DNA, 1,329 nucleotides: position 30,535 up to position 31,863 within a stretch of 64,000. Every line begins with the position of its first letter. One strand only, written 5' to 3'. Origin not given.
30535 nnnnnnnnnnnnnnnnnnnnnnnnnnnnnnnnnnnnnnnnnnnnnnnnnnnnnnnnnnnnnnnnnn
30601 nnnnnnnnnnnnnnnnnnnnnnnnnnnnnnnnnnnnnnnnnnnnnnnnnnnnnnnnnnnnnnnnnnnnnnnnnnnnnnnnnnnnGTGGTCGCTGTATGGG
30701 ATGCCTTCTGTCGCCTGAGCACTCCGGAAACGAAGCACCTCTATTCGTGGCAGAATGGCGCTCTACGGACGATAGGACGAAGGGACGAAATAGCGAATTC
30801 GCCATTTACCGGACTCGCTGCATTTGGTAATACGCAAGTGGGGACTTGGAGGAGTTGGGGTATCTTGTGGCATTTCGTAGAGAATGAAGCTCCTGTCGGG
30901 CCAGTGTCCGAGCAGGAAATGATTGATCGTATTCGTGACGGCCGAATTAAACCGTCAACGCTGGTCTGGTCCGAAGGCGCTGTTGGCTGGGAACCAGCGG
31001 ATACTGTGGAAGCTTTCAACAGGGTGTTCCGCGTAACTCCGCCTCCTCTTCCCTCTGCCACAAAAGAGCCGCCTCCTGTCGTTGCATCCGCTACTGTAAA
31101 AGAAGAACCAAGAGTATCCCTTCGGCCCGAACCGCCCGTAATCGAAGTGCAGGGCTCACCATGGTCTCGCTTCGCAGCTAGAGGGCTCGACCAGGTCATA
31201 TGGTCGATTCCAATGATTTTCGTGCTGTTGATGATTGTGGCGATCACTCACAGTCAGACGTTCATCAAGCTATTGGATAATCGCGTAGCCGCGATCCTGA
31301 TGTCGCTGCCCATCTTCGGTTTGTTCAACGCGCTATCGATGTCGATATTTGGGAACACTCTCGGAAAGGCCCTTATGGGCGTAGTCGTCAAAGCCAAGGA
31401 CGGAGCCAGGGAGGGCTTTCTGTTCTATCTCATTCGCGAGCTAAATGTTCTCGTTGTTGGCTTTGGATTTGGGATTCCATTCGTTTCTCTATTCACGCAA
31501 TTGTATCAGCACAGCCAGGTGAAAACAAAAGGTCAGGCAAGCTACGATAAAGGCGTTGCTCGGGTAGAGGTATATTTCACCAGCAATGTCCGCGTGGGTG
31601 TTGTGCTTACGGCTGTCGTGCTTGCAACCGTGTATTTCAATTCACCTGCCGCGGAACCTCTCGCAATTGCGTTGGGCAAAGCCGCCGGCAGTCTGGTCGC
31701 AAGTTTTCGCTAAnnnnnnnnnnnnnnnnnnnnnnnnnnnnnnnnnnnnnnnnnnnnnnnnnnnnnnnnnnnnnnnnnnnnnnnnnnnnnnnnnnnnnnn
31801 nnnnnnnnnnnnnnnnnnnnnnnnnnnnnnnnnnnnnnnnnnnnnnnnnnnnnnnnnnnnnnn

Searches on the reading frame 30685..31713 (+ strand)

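Call 10: search_protein_families(library=pfam, proteins=[window:30685-31713:+], max_evalue=0.01)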
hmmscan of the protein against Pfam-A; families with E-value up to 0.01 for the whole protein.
window:30685-31713:+ (342 aa): 2 families
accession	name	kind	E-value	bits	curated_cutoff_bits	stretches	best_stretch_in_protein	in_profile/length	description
PF14237.11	GYF_2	-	1.1e-14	54.4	25.8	1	62-110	1-49/50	GYF domain 2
PF06271.18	RDD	-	6.2e-12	46.4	24.1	1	158-270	3-123/137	RDD family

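Call 11: search_protein_families(library=phrogs, proteins=[window:30685-31713:+], max_evalue=0.01)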
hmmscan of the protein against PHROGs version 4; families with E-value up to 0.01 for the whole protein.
window:30685-31713:+ (342 aa): 0 families
